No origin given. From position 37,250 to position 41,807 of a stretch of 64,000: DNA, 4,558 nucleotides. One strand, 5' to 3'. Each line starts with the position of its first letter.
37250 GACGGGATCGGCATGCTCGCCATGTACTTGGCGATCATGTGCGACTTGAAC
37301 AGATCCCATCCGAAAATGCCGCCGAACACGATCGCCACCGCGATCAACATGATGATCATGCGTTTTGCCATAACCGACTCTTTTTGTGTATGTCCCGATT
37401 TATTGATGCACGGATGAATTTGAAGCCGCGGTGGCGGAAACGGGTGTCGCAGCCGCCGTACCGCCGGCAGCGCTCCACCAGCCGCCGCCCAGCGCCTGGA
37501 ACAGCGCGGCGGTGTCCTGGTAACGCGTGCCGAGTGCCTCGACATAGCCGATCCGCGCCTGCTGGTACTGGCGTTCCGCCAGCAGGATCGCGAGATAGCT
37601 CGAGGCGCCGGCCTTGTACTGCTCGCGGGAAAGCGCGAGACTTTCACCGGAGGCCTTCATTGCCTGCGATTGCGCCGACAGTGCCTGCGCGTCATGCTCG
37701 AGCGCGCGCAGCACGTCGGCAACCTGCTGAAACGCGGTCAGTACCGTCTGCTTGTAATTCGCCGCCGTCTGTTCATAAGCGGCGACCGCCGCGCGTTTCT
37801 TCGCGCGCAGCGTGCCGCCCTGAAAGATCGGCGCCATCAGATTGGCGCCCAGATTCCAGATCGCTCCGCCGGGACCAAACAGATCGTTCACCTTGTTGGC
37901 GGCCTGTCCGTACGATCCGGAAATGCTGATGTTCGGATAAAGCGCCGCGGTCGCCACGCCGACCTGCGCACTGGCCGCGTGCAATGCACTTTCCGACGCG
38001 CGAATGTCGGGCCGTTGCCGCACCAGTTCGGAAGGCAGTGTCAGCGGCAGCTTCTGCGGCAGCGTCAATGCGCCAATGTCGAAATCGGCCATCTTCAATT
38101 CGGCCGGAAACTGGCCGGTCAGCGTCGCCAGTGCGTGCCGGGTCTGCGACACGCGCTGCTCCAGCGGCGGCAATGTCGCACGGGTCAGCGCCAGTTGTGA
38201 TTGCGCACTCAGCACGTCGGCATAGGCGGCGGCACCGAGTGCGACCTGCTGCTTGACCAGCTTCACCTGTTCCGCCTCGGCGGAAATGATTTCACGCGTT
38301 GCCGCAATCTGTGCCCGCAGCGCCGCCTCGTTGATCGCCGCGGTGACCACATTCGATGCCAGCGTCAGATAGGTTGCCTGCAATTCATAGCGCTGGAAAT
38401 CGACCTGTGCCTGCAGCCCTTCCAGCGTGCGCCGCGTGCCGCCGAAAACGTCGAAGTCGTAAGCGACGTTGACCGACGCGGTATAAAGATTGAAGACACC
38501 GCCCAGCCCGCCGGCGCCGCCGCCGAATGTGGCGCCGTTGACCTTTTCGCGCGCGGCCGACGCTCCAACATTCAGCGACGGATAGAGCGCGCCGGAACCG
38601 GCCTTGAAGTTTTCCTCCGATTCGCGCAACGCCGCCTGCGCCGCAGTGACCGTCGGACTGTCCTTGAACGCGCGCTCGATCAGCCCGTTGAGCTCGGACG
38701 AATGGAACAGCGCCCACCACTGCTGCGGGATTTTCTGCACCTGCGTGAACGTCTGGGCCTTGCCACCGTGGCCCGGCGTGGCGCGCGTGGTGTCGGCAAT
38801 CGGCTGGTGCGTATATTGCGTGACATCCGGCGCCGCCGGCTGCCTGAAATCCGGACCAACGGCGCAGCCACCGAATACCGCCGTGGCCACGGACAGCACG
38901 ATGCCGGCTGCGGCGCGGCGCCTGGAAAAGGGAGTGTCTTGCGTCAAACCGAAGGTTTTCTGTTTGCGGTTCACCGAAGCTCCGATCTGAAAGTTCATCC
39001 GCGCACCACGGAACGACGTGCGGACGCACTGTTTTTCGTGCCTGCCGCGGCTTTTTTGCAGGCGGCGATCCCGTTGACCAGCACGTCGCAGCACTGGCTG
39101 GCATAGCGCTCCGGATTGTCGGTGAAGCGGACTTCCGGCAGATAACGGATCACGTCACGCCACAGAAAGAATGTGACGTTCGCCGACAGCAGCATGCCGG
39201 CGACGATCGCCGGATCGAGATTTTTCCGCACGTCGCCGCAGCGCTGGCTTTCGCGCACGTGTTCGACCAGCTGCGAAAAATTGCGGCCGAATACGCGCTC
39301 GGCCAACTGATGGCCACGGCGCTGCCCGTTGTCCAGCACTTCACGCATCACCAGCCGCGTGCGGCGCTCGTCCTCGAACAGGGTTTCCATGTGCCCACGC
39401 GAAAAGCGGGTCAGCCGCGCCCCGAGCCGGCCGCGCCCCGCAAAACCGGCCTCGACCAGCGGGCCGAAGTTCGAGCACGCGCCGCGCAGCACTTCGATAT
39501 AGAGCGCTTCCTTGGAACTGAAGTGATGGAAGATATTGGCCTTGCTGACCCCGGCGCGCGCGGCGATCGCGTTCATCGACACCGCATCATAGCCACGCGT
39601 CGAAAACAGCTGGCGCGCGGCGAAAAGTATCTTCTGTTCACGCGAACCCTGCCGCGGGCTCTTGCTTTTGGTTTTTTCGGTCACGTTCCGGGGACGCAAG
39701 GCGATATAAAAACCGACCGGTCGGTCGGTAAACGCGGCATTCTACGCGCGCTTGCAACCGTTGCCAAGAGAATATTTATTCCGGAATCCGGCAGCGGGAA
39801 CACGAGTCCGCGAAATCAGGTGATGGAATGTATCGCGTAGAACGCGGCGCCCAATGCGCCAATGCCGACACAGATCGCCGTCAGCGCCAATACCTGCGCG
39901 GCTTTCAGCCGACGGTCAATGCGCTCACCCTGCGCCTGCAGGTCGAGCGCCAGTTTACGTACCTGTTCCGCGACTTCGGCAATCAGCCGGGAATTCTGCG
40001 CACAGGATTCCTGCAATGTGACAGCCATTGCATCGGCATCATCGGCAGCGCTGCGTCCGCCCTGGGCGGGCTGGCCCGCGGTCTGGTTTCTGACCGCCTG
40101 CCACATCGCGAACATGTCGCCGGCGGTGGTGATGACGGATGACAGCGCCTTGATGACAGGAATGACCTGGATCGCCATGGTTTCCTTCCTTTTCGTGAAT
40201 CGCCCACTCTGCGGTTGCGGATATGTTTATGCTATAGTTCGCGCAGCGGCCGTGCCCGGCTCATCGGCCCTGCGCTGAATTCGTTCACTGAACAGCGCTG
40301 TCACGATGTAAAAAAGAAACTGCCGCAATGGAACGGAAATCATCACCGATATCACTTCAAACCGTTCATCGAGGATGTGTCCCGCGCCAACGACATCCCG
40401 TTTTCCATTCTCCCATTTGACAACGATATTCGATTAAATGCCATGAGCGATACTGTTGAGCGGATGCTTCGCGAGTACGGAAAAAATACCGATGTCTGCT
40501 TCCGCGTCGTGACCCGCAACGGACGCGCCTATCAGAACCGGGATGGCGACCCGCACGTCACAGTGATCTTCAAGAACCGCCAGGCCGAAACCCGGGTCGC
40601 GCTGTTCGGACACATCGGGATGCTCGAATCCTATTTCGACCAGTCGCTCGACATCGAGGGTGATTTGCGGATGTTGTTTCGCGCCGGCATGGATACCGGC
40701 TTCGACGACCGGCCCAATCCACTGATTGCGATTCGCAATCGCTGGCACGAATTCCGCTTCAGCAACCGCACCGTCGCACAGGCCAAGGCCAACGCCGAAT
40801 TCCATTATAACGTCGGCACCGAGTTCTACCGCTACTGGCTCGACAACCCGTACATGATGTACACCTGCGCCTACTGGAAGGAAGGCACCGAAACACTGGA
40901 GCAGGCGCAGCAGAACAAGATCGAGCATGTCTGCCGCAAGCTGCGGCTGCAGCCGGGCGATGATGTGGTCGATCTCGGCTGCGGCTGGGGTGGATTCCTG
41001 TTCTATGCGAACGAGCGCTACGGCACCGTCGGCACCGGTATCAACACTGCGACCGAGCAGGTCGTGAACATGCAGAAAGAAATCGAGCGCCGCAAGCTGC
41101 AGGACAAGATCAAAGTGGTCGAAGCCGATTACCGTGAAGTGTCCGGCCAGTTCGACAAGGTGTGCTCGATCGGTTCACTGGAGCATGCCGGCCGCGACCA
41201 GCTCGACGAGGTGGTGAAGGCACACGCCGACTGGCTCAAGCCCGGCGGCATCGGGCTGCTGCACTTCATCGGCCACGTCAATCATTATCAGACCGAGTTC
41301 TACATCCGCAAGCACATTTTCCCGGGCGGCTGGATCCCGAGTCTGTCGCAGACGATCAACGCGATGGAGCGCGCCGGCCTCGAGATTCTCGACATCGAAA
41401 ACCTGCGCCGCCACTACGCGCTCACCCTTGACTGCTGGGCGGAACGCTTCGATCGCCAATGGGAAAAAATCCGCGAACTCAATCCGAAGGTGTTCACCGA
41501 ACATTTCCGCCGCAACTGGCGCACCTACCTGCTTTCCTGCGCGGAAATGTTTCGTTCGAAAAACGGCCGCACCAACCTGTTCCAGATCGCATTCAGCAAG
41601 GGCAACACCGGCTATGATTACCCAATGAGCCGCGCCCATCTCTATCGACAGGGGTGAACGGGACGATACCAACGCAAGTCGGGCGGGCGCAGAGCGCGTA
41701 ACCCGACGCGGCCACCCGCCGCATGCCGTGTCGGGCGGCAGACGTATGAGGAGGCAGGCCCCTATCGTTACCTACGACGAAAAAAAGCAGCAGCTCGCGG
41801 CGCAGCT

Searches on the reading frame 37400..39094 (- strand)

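Call 26: search_protein_families(library=pfam, proteins=[window:37400-39094:-], max_evalue=0.001)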
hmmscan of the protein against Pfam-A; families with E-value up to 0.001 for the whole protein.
window:37400-39094:- (564 aa): 1 family
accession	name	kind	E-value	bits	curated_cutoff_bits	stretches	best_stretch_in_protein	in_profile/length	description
PF02321.23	OEP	-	5.1e-48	163.8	22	2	354-536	5-187/187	Outer membrane efflux protein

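Call 69: search_protein_families(library=ncbifam, proteins=[window:37400-39094:-], max_evalue=1e-10)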
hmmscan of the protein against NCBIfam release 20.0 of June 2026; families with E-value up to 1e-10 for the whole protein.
window:37400-39094:- (564 aa): 9 families
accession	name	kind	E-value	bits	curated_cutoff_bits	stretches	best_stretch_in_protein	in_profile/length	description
TIGR01845.1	outer_NodT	subfamily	1.4e-131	439.5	210.05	1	69-538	2-460/460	efflux transporter outer membrane subunit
NF007347.1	PRK09837.1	subfamily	2.6e-48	165.1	598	1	68-540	10-460/461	Cu(I)/Ag(I) efflux RND transporter outer membrane protein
TIGR01844.1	type_I_sec_TolC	subfamily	1e-43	149.9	225.15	1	133-536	3-398/414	TolC family outer membrane protein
NF033143.1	efflux_OM_AdeK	equivalog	1.1e-41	143.2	900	1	133-554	62-477/480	multidrug efflux RND transporter AdeIJK outer membrane channel subunit AdeK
NF033142.1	efflux_OM_AdeC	exception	6e-38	130.6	975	1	211-538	134-461/465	multidrug efflux RND transporter AdeABC outer membrane channel subunit AdeC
NF007390.0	PRK09915.1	equivalog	4.5e-27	94.9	597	1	124-542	58-482/488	MdtP family multidrug efflux transporter outer membrane subunit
NF047721.1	ToxDrgExpTdeA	equivalog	4.2e-25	88.6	550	1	112-537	36-451/455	toxin/drug exporter TdeA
NF008524.1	PRK11459.1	equivalog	8.9e-24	84.1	650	1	124-539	56-476/478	multidrug resistance outer membrane protein MdtQ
NF052390.1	efflux_OMP_AbuO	equivalog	2.9e-11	42.7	700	0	270-520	165-415/447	multidrug efflux outer membrane protein AbuO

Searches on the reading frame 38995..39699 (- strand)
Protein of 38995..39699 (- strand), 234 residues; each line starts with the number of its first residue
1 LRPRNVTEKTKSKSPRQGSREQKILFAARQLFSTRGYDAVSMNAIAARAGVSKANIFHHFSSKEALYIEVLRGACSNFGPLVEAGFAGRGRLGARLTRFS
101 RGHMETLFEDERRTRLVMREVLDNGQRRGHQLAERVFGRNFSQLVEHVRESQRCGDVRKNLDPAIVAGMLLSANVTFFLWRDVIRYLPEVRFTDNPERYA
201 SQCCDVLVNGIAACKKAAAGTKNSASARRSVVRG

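Call 26: search_protein_families(library=pfam, proteins=[window:38995-39699:-], max_evalue=0.001)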
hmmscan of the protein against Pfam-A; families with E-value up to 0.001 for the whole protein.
window:38995-39699:- (234 aa): 2 families
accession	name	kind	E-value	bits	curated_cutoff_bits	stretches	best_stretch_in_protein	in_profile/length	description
PF00440.29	TetR_N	-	3.2e-20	72.1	24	1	24-70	1-47/47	Bacterial regulatory proteins, tetR family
PF17932.6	TetR_C_24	-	0.00086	20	26.4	0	94-180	6-90/114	Tetracyclin repressor-like, C-terminal domain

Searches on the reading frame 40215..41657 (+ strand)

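Call 26: search_protein_families(library=pfam, proteins=[window:40215-41657:+], max_evalue=0.001)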
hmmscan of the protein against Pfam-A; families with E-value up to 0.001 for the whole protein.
window:40215-41657:+ (480 aa): 7 families
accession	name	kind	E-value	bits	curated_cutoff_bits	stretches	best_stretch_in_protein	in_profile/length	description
PF02353.26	CMAS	-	3e-74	250.2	27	1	189-450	5-267/273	Mycolic acid cyclopropane synthetase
PF13649.12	Methyltransf_25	-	5.8e-13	49.8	27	1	251-345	1-97/97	Methyltransferase domain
PF08241.18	Methyltransf_11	-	1.2e-09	39.1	21.2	1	252-346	1-92/95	Methyltransferase domain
PF08242.18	Methyltransf_12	-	9.9e-09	36.3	30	1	252-346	1-97/98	Methyltransferase domain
PF13489.12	Methyltransf_23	-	6.3e-07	29.7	27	1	245-392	20-162/164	Methyltransferase domain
PF01728.25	FtsJ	-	1.4e-05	25.5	24.1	1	235-333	8-112/181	FtsJ-like methyltransferase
PF13847.12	Methyltransf_31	-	2.7e-05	24.3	27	1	247-346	3-106/145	Methyltransferase domain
